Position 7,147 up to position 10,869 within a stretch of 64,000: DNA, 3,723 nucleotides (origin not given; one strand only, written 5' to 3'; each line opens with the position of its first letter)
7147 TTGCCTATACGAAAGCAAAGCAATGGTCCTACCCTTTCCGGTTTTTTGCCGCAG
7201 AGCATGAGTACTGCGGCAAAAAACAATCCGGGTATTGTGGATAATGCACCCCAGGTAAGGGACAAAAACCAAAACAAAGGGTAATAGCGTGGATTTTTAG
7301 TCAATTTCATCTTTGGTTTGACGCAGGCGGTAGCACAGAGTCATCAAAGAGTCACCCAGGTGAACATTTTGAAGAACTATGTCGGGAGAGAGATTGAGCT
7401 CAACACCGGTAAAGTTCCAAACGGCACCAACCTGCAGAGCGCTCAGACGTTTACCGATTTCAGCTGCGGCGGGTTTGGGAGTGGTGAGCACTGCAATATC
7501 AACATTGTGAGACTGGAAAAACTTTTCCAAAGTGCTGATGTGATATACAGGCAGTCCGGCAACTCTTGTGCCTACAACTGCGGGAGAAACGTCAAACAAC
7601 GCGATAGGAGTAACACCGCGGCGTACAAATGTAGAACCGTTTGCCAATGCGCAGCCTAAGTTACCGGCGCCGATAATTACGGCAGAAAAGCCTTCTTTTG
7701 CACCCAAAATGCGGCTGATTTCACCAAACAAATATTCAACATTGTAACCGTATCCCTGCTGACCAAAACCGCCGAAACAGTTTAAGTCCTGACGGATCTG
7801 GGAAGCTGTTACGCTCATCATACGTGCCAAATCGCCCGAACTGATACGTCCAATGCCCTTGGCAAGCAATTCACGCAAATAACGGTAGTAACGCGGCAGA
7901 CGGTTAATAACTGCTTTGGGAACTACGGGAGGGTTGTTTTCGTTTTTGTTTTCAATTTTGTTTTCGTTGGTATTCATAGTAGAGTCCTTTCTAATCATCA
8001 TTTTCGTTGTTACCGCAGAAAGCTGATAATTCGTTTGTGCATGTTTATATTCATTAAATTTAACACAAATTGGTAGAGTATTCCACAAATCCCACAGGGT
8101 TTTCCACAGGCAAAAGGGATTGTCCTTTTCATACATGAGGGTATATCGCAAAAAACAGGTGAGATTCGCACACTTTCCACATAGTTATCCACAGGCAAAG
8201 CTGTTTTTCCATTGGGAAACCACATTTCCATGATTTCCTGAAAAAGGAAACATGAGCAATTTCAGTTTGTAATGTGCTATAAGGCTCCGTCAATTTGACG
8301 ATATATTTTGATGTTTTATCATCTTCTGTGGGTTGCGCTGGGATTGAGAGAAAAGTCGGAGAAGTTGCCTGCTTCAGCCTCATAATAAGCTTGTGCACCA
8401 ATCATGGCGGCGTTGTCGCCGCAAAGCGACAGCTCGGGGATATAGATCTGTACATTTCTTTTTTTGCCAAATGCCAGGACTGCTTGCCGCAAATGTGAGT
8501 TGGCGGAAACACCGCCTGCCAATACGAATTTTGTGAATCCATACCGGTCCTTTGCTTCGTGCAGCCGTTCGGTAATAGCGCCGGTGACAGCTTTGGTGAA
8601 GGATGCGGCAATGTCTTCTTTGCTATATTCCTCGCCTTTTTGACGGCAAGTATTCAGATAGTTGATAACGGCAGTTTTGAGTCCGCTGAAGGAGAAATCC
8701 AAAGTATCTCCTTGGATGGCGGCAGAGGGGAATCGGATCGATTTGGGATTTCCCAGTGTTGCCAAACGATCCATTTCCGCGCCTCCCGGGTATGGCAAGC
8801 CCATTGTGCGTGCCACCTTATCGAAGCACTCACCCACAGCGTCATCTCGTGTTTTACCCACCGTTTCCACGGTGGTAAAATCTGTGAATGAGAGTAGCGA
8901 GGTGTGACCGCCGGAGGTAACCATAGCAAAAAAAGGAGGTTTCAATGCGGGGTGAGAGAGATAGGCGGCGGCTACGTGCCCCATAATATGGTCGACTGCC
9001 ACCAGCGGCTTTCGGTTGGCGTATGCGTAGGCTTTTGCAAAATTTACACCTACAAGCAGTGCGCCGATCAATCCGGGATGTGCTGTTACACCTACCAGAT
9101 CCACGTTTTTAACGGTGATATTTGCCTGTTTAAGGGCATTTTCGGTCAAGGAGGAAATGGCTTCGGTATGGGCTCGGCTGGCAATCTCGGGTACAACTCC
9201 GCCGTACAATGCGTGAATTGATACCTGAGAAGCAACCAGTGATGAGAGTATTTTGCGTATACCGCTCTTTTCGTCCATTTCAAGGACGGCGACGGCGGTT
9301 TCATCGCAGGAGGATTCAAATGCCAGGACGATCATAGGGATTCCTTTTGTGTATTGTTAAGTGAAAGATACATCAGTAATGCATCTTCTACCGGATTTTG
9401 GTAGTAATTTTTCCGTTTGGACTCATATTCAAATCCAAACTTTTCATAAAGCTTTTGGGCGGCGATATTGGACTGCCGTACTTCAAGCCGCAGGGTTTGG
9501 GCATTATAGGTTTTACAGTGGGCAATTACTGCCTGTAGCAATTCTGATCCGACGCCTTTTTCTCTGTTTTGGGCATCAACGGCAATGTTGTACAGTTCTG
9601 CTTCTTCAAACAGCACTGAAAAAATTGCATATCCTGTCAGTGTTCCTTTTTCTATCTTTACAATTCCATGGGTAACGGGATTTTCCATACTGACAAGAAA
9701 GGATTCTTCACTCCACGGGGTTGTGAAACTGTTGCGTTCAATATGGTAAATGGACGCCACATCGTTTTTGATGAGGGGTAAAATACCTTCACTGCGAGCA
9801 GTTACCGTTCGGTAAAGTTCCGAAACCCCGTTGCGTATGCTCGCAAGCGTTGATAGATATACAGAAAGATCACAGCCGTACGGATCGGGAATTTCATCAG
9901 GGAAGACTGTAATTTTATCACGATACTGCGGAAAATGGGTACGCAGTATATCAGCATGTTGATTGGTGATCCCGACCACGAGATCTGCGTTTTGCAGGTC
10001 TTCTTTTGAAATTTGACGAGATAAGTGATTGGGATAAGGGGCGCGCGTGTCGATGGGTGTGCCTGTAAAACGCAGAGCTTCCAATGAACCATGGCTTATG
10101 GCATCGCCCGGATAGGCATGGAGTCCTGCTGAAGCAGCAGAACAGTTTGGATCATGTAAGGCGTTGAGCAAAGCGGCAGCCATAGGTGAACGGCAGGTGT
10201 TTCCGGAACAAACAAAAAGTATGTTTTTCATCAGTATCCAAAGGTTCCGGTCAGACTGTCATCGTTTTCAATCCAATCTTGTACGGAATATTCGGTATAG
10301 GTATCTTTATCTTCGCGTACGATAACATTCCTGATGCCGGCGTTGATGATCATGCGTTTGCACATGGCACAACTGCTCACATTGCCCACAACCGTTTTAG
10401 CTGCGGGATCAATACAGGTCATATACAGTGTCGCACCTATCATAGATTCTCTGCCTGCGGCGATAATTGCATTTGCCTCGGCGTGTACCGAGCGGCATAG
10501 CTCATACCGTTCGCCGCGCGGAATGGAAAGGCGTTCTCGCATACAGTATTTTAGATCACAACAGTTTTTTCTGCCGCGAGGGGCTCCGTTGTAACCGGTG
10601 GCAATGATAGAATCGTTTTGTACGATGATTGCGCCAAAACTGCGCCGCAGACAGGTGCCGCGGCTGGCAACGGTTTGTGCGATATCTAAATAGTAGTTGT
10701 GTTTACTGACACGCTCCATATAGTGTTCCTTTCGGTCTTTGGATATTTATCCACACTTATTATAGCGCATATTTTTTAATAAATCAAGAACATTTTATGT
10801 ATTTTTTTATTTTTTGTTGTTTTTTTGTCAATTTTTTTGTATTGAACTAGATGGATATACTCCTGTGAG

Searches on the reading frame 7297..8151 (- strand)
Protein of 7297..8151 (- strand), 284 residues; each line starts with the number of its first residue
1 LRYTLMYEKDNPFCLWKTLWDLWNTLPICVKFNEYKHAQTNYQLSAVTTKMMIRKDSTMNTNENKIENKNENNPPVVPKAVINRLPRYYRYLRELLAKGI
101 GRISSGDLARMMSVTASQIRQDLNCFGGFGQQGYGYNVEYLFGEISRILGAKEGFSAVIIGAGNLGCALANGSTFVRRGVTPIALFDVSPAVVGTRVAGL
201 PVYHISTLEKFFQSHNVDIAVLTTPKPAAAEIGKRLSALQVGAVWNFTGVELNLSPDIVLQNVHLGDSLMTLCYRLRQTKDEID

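Call 46: search_protein_families(library=ncbifam, proteins=[window:7297-8151:-], max_evalue=1e-10)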
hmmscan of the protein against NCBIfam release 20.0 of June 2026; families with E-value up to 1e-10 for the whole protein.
window:7297-8151:- (284 aa): 9 families
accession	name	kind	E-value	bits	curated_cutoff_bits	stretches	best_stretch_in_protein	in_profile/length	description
NF003990.0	PRK05472.1-4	equivalog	4e-78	261.8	233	1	77-281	7-211/214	redox-sensing transcriptional repressor Rex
NF003995.0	PRK05472.2-4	subfamily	1.9e-60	204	126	1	77-281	6-210/213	redox-sensing transcriptional repressor Rex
NF003992.0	PRK05472.2-1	equivalog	6.7e-53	179.4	226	1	63-278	7-222/249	redox-sensing transcriptional repressor Rex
NF003993.0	PRK05472.2-2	equivalog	3e-52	177.2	217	1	77-280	6-209/212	redox-sensing transcriptional repressor Rex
NF003994.0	PRK05472.2-3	equivalog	8.5e-51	172.4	130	1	73-280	5-212/217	redox-sensing transcriptional repressor Rex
NF003989.0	PRK05472.1-3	equivalog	2.9e-48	164.5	177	1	76-281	7-212/215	redox-sensing transcriptional repressor Rex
NF003996.0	PRK05472.2-5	equivalog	7.1e-47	159.9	138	1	77-281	2-204/209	redox-sensing transcriptional repressor Rex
NF003991.0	PRK05472.1-5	equivalog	1.6e-34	119.7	198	1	77-277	7-207/211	redox-sensing transcriptional repressor Rex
NF003988.0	PRK05472.1-1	equivalog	6.1e-31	108.1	321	1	76-280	6-212/214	redox-sensing transcriptional repressor Rex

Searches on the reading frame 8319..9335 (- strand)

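Call 46: search_protein_families(library=ncbifam, proteins=[window:8319-9335:-], max_evalue=1e-10)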
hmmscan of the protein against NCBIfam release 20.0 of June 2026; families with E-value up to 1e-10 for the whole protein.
window:8319-9335:- (338 aa): 4 families
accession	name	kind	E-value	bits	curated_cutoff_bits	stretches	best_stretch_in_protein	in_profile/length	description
TIGR03723.1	T6A_TsaD_YgjD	equivalog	2.5e-120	401.4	296.1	1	3-319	1-312/314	tRNA (adenosine(37)-N6)-threonylcarbamoyltransferase complex transferase subunit TsaD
TIGR00329.1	gcp_kae1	subfamily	2.6e-98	329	207.8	1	4-313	1-305/305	tRNA (adenosine(37)-N6)-threonylcarbamoyltransferase complex transferase subunit TsaD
TIGR03722.2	arch_KAE1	equivalog_domain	7.4e-51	173.2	375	1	4-324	2-301/323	KEOPS complex N(6)-L-threonylcarbamoyladenine synthase Kae1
NF007174.0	PRK09605.1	equivalog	1.4e-49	169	447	1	1-325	1-304/535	bifunctional N(6)-L-threonylcarbamoyladenine synthase/serine/threonine protein kinase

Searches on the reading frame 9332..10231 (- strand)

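Call 46: search_protein_families(library=ncbifam, proteins=[window:9332-10231:-], max_evalue=1e-10)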
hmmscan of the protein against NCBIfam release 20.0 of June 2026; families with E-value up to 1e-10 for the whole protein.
window:9332-10231:- (299 aa): 3 families
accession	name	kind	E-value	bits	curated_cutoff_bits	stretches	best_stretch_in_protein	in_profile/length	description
TIGR01575.1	rimI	equivalog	2.1e-37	128.2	86.4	1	158-287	2-132/132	ribosomal protein S18-alanine N-acetyltransferase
NF007025.1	PRK09491.1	equivalog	3.5e-31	108.1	173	1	150-290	3-144/145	ribosomal protein S18-alanine N-acetyltransferase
NF007520.0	PRK10126.1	equivalog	2.6e-13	50.6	243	1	2-119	3-118/147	low molecular weight protein-tyrosine-phosphatase Wzb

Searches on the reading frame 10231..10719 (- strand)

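Call 47: search_protein_families(library=ncbifam, proteins=[window:10231-10719:-], max_evalue=1e-10)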
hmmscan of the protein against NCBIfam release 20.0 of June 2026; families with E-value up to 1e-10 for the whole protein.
window:10231-10719:- (162 aa): 2 families
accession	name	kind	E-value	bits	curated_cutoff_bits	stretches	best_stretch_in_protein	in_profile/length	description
TIGR02571.1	ComEB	equivalog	7.2e-15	55.3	219.45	1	2-139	1-119/151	ComE operon protein 2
NF041025.1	antiphage_deaminase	equivalog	3e-13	49.4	400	0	69-133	329-384/437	anti-phage dCTP deaminase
